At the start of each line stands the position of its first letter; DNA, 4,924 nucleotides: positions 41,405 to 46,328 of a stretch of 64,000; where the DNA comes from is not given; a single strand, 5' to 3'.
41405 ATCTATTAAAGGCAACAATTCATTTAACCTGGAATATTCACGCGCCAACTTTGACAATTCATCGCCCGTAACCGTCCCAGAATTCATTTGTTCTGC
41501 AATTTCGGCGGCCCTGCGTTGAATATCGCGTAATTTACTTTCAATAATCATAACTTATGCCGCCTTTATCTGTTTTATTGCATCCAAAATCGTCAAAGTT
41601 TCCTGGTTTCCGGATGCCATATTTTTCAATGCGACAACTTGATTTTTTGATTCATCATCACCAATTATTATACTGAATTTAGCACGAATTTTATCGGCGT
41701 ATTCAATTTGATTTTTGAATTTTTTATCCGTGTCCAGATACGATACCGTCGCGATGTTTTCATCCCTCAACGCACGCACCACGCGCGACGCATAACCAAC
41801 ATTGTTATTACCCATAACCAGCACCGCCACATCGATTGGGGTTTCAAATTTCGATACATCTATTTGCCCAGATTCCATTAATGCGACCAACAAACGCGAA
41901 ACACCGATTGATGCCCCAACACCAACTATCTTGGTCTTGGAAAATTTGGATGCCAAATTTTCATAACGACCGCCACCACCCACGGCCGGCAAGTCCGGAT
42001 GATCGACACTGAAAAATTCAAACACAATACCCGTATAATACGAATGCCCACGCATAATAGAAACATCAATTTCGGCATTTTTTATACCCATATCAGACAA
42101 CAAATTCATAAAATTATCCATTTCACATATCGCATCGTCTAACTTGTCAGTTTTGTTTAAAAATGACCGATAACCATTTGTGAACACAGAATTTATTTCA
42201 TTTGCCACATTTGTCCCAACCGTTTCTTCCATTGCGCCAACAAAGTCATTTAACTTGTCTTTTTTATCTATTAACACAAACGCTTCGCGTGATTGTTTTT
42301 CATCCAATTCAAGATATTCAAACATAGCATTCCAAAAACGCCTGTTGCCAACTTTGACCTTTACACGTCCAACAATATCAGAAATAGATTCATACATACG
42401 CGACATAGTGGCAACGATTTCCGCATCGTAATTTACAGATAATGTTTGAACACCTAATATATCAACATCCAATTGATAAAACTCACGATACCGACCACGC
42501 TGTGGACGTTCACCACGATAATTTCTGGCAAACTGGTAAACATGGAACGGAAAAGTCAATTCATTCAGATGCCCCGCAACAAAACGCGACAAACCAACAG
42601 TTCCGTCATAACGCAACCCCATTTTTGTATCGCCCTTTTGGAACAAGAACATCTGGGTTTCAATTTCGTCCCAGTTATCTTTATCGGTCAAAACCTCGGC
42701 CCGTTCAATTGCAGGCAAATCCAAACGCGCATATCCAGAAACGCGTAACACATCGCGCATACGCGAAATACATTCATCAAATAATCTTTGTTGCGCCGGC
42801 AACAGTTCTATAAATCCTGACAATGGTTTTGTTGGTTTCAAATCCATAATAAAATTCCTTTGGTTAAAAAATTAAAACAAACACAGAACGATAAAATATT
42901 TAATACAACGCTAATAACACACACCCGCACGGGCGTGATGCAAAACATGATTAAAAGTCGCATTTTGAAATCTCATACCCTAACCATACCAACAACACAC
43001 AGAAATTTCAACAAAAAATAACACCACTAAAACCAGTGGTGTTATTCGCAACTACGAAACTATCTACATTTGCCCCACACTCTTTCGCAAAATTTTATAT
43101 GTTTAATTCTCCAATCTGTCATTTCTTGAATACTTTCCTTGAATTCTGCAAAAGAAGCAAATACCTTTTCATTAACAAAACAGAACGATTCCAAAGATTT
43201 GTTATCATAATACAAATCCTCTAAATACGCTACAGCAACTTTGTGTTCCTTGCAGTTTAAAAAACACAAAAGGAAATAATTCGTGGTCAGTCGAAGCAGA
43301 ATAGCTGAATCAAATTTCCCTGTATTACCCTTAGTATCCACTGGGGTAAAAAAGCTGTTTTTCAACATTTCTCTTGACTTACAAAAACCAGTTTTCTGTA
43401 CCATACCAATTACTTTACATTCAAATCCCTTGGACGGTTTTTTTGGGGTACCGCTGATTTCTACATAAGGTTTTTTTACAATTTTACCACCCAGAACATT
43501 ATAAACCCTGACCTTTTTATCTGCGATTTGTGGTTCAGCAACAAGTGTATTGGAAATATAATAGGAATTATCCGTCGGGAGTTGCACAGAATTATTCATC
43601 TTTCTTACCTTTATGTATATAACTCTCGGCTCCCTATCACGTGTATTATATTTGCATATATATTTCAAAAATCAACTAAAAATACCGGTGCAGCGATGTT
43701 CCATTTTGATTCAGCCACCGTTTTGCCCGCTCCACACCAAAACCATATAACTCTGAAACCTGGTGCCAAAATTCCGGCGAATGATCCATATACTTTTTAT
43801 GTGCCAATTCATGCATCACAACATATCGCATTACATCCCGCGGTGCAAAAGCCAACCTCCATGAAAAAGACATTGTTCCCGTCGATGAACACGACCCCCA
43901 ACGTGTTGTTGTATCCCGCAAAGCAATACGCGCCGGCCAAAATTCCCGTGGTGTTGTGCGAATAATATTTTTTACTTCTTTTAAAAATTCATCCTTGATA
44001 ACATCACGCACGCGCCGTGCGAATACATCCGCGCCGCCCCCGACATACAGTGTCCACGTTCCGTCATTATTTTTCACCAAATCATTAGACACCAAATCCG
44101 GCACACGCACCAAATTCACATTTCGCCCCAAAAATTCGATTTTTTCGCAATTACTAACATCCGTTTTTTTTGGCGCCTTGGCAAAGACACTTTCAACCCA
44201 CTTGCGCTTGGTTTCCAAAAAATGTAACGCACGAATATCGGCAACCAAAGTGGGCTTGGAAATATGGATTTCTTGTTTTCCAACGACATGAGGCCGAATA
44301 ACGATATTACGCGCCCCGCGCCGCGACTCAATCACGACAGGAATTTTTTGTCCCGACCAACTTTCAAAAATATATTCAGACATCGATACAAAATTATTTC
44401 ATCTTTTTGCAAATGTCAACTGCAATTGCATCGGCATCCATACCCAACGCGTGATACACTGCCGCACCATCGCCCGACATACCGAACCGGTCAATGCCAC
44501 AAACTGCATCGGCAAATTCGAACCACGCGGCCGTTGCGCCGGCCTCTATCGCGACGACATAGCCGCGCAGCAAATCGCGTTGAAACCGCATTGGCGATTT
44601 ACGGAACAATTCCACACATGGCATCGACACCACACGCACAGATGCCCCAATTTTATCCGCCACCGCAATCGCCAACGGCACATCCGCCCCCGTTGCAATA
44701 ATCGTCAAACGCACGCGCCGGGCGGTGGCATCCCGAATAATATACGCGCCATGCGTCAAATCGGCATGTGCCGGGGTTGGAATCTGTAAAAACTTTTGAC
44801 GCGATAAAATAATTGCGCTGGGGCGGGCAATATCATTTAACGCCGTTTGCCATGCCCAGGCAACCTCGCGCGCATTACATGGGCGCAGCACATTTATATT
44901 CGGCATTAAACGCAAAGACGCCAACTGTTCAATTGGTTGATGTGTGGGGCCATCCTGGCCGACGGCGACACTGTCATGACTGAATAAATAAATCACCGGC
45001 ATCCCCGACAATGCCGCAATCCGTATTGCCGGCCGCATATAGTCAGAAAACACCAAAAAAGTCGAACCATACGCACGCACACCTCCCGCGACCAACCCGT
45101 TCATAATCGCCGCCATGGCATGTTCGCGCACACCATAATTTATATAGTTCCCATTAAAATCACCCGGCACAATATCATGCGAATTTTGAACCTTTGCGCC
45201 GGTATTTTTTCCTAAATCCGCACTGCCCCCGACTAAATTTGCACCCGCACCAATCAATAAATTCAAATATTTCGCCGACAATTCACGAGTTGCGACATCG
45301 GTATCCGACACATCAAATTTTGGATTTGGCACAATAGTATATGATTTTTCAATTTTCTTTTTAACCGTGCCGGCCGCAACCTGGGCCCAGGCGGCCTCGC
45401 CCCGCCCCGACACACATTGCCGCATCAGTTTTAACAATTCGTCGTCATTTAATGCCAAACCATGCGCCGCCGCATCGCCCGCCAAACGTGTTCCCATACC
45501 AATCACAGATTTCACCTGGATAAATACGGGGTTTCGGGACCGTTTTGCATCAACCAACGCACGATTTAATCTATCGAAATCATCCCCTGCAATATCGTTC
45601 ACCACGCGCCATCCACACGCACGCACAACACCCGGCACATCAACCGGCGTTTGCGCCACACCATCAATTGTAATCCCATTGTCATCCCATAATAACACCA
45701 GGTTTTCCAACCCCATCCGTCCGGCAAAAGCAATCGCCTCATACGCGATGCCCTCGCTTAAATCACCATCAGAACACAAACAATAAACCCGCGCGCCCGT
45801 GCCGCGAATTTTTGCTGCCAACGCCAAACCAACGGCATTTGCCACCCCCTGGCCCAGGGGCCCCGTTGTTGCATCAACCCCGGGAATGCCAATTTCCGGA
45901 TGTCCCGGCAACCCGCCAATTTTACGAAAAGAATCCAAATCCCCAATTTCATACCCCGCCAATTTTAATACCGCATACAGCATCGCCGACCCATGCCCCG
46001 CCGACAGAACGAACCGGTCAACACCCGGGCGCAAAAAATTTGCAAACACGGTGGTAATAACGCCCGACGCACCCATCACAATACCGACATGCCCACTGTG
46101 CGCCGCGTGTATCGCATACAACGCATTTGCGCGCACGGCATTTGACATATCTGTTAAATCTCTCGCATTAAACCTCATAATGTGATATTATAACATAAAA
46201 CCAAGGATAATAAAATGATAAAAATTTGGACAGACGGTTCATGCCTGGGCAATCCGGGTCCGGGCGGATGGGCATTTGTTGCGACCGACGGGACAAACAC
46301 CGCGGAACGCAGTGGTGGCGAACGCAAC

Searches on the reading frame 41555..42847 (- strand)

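Call 7: search_protein_families(library=ncbifam, proteins=[window:41555-42847:-])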
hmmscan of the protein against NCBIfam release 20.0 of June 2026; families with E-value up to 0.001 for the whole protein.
window:41555-42847:- (430 aa): 27 families (the best 25 are shown)
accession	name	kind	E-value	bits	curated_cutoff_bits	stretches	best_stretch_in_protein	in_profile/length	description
TIGR00442.1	hisS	equivalog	1.2e-94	317.6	286.75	1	8-419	2-405/406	histidine--tRNA ligase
NF009085.0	PRK12420.1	equivalog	2.4e-51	175.4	540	1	10-420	8-419/426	histidine--tRNA ligase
TIGR00443.1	hisZ_biosyn_reg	equivalog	4.5e-43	147.5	271.65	1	15-323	3-312/314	ATP phosphoribosyltransferase regulatory subunit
NF008941.0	PRK12292.2-4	equivalog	1.5e-29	103.2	447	1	8-326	10-327/393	ATP phosphoribosyltransferase regulatory subunit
NF008942.0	PRK12292.2-5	equivalog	3.2e-26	91.9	643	1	11-419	14-419/434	ATP phosphoribosyltransferase regulatory subunit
NF008940.0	PRK12292.2-3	equivalog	1.2e-25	90.1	450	1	7-400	4-396/404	ATP phosphoribosyltransferase regulatory subunit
NF008936.0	PRK12292.1-3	equivalog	1.9e-25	89.5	492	1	28-403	27-397/406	ATP phosphoribosyltransferase regulatory subunit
NF008945.0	PRK12292.3-3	equivalog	5.6e-20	71.8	409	1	15-330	9-310/368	ATP phosphoribosyltransferase regulatory subunit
NF008953.0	PRK12295.1-6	equivalog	2.4e-19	69.5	384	2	235-322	288-378/384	ATP phosphoribosyltransferase regulatory subunit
NF009086.0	PRK12421.1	equivalog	4.1e-17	62.2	318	1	13-377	14-368/389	ATP phosphoribosyltransferase regulatory subunit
NF008935.0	PRK12292.1-1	equivalog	5.2e-17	61.9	350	1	14-319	12-313/382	ATP phosphoribosyltransferase regulatory subunit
NF008943.0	PRK12292.3-1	equivalog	5.3e-15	55.4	690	1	11-320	29-327/403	ATP phosphoribosyltransferase regulatory subunit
TIGR00418.1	thrS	equivalog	1.9e-14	53.5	383.65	1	315-429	450-563/565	threonine--tRNA ligase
NF008938.0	PRK12292.1-6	equivalog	4.2e-12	45.7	833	1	21-360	21-357/420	ATP phosphoribosyltransferase regulatory subunit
NF008939.0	PRK12292.2-1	equivalog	9.1e-10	37.8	335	1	7-319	4-318/391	ATP phosphoribosyltransferase regulatory subunit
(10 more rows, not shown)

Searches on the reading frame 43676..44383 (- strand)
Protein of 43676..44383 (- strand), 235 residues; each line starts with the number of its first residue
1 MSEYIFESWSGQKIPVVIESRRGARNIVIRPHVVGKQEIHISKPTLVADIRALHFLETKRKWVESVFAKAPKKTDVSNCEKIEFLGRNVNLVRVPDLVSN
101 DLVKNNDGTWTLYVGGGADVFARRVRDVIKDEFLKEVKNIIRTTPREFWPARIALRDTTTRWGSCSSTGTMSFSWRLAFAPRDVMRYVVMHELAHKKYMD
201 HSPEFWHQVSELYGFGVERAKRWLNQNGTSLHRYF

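Call 30: search_protein_families(library=pfam, proteins=[window:43676-44383:-], max_evalue=0.00001)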
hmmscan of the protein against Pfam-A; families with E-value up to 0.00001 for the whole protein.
window:43676-44383:- (235 aa): 1 family
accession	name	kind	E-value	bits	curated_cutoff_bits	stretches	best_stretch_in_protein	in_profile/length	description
PF01863.23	YgjP-like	-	4.6e-35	121.9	26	1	33-227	7-207/207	YgjP-like, metallopeptidase domain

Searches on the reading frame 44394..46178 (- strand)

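Call 86: search_protein_families(library=ncbifam, proteins=[window:44394-46178:-], max_evalue=0.00001)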
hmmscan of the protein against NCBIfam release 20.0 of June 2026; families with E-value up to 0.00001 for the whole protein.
window:44394-46178:- (594 aa): 8 families
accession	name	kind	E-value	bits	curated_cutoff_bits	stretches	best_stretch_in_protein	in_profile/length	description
TIGR00232.1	tktlase_bact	equivalog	4.4e-154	514.3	682.25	2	276-588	331-648/654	transketolase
NF004558.0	PRK05899.2-4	equivalog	1.6e-139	466.2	788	2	289-592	338-649/651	transketolase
NF004559.0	PRK05899.2-5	equivalog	9.2e-71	238.9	488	1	4-522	14-539/627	transketolase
NF004556.0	PRK05899.2-2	equivalog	3.3e-54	184.2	575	1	5-592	14-637/639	transketolase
TIGR00204.1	dxs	equivalog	2.6e-26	92.3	465.95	2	4-171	14-175/616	1-deoxy-D-xylulose-5-phosphate synthase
NF008968.0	PRK12315.1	subfamily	1.7e-16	59.6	510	1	3-172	16-179/582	1-deoxy-D-xylulose-5-phosphate synthase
NF003933.0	PRK05444.2-2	equivalog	1.6e-14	53.4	395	1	4-260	21-286/606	1-deoxy-D-xylulose-5-phosphate synthase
TIGR03181.1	PDH_E1_alph_x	equivalog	3.2e-07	29.5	411.35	1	107-182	123-197/341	pyruvate dehydrogenase (acetyl-transferring) E1 component subunit alpha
